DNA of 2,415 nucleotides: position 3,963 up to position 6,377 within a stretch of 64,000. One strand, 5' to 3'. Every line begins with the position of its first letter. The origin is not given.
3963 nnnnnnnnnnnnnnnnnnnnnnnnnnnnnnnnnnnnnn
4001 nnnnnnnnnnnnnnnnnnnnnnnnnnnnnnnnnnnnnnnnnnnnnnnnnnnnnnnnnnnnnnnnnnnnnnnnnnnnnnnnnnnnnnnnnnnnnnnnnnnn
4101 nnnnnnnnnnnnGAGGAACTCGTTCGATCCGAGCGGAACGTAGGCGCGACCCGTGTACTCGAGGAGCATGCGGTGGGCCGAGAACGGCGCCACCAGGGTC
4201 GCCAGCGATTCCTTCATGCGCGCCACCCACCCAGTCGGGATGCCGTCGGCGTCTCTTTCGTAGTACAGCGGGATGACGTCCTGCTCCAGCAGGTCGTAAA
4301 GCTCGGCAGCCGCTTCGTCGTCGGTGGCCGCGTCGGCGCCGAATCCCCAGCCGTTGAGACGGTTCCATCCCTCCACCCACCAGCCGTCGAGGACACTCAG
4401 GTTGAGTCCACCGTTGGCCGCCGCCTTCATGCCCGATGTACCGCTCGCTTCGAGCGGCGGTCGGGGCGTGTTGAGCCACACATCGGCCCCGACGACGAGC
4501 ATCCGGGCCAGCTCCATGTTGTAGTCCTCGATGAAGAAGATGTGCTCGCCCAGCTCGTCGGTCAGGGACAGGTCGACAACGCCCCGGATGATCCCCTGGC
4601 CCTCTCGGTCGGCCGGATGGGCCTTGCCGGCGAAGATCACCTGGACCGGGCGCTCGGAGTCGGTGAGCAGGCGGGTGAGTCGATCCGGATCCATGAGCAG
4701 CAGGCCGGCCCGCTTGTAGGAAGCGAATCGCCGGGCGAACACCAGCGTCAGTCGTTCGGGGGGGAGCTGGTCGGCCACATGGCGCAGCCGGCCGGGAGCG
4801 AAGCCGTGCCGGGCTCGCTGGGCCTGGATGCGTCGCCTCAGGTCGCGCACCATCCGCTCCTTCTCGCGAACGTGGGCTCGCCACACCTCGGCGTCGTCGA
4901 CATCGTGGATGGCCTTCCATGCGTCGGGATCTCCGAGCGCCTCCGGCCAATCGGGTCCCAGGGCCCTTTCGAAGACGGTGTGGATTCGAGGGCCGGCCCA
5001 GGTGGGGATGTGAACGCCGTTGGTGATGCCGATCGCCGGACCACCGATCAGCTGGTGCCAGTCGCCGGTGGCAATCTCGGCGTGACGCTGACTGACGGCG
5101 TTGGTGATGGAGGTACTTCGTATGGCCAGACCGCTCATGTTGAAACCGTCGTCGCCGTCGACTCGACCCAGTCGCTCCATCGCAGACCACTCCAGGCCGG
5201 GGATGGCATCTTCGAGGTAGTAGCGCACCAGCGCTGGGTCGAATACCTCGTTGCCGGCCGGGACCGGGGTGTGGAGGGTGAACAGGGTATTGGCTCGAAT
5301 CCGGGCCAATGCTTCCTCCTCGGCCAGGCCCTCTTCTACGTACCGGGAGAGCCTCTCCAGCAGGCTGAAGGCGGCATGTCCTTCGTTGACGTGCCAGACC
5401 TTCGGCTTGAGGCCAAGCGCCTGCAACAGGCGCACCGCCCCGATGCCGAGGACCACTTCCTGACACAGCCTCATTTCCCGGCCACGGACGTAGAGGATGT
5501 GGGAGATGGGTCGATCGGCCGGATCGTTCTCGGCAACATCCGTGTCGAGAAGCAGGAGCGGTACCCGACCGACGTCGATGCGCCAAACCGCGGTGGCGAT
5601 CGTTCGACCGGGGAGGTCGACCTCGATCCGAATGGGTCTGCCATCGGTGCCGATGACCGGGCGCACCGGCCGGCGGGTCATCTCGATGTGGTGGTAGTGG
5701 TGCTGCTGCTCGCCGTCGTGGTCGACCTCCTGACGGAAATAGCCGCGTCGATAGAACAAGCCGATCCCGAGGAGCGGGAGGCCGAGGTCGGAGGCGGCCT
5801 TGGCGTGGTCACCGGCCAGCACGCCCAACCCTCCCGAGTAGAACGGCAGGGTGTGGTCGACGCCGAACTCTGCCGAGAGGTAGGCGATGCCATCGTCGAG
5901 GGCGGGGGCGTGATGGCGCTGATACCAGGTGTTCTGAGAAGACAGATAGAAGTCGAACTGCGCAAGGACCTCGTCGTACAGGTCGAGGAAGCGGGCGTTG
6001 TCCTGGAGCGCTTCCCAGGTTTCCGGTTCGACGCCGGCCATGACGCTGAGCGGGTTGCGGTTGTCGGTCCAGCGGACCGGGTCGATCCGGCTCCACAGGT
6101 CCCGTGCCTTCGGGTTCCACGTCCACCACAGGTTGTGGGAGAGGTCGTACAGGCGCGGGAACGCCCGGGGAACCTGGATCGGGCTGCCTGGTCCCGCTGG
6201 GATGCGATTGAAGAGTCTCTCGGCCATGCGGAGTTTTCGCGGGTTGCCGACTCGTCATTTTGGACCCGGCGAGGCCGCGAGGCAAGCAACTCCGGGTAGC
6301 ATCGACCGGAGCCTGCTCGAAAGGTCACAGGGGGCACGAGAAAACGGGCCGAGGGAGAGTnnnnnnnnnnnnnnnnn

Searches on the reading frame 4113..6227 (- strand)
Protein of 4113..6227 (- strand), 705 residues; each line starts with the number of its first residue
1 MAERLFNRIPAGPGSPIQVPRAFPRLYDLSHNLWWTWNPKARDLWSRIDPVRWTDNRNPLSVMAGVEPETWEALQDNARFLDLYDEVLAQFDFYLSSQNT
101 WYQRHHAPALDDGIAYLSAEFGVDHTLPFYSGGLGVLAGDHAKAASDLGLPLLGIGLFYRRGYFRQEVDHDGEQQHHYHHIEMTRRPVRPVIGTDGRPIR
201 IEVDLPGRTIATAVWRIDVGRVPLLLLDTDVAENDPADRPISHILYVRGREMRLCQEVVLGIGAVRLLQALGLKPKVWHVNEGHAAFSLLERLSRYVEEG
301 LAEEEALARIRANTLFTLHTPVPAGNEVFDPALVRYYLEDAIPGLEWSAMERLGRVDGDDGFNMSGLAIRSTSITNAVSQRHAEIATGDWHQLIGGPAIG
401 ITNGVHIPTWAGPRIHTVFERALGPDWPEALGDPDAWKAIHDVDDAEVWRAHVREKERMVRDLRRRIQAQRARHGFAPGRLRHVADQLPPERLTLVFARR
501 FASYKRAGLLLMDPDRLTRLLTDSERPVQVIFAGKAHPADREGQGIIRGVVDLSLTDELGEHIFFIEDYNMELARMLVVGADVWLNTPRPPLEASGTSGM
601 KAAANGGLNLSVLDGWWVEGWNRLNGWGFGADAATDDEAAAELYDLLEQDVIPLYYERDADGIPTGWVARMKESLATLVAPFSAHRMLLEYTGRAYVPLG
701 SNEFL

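Call 65: search_protein_families(library=pfam, proteins=[window:4113-6227:-], max_evalue=0.00001)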
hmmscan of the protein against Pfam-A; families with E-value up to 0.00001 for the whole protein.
window:4113-6227:- (705 aa): 2 families
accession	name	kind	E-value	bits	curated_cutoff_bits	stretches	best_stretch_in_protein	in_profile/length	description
PF11897.13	DUF3417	-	3.5e-28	98.7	25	1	20-127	2-109/109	Protein of unknown function (DUF3417)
PF00343.26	Phosphorylase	-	4.3e-23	81.9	27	1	350-619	310-583/713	Carbohydrate phosphorylase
